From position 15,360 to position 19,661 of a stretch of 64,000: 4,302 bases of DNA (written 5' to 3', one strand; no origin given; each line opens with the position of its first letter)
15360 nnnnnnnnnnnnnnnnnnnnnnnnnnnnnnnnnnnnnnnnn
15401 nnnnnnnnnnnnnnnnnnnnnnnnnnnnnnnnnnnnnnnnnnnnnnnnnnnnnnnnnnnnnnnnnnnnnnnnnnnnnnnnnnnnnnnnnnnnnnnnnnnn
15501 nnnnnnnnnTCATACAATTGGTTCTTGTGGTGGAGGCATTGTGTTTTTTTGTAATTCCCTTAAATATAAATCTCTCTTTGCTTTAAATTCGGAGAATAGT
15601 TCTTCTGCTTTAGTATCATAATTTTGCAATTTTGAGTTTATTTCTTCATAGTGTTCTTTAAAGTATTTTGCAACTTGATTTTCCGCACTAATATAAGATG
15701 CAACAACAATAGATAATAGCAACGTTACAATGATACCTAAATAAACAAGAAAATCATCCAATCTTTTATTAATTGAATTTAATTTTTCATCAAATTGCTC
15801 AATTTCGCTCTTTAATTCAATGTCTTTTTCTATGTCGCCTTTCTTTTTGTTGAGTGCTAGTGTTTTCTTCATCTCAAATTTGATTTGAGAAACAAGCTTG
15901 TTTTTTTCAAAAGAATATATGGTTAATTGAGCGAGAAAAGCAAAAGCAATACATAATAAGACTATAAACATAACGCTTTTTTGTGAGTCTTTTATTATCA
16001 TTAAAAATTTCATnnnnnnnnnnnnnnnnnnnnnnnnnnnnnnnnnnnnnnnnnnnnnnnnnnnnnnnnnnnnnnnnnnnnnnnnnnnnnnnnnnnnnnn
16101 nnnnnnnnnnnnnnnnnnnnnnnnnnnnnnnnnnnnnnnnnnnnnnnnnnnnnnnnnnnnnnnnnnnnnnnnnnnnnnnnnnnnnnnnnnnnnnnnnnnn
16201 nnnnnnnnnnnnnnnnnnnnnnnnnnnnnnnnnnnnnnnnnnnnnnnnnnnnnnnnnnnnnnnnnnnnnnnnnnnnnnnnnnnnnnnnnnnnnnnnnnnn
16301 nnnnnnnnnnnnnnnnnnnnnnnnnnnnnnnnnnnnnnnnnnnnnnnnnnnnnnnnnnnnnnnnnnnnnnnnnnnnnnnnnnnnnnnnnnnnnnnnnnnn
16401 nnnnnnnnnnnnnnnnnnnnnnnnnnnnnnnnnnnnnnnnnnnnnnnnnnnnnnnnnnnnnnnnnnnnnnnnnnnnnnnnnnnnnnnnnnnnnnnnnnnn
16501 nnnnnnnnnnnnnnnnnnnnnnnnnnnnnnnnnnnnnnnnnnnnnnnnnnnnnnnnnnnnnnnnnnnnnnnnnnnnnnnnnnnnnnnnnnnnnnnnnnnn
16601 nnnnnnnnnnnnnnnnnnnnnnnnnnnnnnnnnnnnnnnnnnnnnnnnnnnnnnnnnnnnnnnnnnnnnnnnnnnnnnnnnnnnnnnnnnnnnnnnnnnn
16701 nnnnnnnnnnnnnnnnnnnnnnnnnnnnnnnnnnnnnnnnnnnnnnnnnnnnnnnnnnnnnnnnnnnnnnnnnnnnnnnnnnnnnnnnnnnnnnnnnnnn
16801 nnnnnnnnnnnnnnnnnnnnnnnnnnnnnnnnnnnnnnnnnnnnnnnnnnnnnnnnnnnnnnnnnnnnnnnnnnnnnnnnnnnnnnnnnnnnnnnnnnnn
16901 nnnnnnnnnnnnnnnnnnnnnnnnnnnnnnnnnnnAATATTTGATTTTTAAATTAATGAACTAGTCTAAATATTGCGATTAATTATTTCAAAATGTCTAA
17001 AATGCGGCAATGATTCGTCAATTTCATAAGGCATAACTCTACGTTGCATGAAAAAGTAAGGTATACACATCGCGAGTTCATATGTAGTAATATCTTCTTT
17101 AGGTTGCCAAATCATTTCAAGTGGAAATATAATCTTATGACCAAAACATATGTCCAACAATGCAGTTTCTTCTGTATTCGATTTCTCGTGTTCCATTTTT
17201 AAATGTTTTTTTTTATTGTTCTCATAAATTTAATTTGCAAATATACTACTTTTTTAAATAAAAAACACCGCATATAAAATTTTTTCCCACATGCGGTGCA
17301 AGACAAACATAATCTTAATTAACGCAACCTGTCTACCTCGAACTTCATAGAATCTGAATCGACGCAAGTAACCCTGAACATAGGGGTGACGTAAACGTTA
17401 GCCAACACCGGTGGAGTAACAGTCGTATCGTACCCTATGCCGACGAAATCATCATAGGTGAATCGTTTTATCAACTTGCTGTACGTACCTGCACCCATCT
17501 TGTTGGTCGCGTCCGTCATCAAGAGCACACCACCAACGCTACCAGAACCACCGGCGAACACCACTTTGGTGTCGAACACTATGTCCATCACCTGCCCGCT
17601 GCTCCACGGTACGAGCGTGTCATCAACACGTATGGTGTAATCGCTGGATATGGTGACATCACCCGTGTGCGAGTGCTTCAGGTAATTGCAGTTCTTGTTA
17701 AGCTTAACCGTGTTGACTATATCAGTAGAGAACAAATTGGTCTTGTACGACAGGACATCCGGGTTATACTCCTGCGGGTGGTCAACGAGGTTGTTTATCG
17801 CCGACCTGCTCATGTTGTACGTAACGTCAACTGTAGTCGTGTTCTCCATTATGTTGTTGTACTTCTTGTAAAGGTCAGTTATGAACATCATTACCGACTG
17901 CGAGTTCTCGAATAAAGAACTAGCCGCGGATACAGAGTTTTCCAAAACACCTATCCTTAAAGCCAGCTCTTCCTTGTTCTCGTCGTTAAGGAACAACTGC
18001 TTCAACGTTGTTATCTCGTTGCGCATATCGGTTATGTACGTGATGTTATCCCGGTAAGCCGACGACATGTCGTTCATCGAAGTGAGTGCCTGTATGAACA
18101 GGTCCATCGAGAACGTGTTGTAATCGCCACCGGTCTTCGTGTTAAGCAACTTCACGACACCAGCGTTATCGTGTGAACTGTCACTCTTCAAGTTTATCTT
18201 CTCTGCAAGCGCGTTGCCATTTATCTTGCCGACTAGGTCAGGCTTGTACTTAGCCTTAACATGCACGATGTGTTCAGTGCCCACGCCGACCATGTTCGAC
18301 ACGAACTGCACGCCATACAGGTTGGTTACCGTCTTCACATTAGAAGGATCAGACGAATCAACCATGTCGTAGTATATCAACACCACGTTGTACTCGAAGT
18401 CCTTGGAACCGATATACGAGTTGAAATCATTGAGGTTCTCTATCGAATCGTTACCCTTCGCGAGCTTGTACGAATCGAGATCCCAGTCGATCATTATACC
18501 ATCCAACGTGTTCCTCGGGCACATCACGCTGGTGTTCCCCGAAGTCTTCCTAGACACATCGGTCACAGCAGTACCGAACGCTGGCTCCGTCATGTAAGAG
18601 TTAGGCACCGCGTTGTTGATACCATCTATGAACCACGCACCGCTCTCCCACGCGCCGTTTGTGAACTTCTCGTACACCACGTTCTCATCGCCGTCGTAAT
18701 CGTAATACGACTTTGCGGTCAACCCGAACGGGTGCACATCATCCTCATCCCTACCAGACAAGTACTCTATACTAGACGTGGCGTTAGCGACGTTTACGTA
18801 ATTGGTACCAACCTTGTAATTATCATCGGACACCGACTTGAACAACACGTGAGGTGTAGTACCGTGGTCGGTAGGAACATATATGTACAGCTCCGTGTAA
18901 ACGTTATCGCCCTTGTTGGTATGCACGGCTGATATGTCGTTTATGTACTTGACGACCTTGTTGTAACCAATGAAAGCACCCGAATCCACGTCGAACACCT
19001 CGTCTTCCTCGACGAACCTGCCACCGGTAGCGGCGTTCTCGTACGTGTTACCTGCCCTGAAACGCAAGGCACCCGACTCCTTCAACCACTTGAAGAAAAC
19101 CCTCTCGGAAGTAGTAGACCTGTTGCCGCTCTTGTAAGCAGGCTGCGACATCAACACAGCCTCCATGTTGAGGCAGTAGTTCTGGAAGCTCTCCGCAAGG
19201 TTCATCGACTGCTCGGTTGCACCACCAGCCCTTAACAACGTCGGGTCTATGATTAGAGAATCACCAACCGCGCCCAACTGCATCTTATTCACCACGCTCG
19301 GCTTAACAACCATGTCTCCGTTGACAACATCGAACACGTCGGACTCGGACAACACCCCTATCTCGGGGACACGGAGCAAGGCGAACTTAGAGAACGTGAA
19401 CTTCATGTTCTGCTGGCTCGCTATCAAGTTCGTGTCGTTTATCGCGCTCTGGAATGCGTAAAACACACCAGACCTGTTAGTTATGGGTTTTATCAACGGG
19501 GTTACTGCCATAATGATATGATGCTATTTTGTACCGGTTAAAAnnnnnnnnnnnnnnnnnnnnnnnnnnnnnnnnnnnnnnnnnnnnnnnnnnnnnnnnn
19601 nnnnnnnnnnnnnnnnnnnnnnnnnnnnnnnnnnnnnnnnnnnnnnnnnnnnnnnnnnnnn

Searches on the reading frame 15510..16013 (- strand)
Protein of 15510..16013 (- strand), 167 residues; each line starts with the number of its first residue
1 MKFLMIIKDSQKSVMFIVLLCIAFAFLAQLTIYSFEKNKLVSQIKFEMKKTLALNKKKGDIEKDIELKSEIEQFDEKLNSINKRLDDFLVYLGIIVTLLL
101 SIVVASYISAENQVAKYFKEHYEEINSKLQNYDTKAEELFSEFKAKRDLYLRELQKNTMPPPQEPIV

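Call 3: search_protein_families(library=pfam, proteins=[window:15510-16013:-], max_evalue=0.01)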
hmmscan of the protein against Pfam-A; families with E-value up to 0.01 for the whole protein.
window:15510-16013:- (167 aa): 3 families
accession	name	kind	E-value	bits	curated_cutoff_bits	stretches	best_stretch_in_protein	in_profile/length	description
PF10211.14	Ax_dynein_light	-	0.0013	19.2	26.4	1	40-87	103-151/187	Axonemal dynein light chain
PF02403.27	Seryl_tRNA_N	-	0.0016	19.1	28.2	1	36-92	51-104/108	Seryl-tRNA synthetase N-terminal domain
PF03631.20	Virul_fac_BrkB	-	0.0096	16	33.7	0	78-116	108-146/259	Virulence factor BrkB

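Call 41: find_encoding_contigs(protein=window:15510-16013:-, flank=6000, max_places=6)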
Protein window:15510-16013:- (167 aa): 4 contigs read that carry it; 1 place shown.
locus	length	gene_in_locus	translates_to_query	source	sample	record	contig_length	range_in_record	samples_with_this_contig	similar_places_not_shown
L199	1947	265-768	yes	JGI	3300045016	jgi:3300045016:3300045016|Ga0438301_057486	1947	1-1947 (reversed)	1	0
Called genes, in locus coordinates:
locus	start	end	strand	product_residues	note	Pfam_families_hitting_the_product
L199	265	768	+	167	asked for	-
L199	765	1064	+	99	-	-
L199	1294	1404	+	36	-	-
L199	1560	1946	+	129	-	?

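Call 62: search_protein_families(library=phrogs, proteins=[window:15510-16013:-], max_evalue=0.001)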
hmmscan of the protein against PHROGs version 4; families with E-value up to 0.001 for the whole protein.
window:15510-16013:- (167 aa): 0 families

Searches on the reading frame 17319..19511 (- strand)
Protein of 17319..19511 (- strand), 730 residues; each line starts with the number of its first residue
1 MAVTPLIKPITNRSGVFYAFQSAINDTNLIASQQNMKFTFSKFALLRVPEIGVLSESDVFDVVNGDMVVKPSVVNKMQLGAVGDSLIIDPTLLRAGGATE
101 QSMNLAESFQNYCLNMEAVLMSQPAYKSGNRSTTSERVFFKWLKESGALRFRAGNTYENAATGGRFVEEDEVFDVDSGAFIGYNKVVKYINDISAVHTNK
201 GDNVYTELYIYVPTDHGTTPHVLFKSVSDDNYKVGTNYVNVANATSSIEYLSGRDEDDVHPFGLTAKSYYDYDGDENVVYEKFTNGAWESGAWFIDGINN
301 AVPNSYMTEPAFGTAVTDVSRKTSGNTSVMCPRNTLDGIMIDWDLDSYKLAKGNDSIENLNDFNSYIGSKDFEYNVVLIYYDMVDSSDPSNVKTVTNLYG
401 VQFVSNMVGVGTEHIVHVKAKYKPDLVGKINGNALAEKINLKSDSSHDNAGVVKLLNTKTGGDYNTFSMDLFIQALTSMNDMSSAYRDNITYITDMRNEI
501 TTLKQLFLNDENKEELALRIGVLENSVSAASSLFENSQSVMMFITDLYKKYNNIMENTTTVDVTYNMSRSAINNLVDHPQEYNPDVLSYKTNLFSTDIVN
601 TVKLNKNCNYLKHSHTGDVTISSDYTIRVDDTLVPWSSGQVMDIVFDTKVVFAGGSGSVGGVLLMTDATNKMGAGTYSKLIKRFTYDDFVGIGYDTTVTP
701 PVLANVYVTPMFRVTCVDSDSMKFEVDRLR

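Call 24: find_related_loci(query=window:17319-19511:-, collection=viral_contigs, flank=10000)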
Query window:17319-19511:- (730 aa) in viral_contigs; peptide patterns used: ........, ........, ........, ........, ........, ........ (x = any residue, [..] = any of these).
237 stretches matched a pattern; 237 encode a relative of the query (tblastn E <= 1e-3); the best 80 are kept; 80 distinct loci.
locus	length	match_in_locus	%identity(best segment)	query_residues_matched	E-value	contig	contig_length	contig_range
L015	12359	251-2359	51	1-730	0e+0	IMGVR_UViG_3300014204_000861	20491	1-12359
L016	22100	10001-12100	38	1-730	2e-138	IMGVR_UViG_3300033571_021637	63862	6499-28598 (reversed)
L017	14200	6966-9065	37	1-730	2e-137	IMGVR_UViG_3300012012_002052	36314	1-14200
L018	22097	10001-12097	37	1-730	3e-136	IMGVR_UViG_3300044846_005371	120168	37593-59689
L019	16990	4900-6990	38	1-730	7e-136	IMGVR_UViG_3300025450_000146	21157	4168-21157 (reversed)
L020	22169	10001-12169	38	1-730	4e-132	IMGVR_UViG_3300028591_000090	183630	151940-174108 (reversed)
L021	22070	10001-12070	36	3-729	1e-128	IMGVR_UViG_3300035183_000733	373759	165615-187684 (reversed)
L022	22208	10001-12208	33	1-729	2e-107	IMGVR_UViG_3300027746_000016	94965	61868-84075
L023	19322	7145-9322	33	1-727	5e-107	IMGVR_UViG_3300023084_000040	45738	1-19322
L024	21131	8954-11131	33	1-727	4e-105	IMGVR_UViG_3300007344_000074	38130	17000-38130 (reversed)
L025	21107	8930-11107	33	1-727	4e-105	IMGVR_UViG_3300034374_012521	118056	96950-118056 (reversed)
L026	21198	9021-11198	33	1-727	4e-105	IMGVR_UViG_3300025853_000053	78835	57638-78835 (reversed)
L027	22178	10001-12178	33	1-727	2e-104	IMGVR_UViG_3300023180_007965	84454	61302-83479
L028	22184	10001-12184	33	1-730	3e-104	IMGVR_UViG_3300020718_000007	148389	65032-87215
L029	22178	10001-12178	33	1-727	2e-104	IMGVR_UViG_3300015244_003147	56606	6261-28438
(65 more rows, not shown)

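Call 62: search_protein_families(library=phrogs, proteins=[window:17319-19511:-], max_evalue=0.001)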
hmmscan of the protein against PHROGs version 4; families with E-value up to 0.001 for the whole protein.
window:17319-19511:- (730 aa): 0 families

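Call 93: search_protein_families(library=pfam, proteins=[window:17319-19511:-], max_evalue=0.001)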
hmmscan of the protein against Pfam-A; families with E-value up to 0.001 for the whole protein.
window:17319-19511:- (730 aa): 0 families
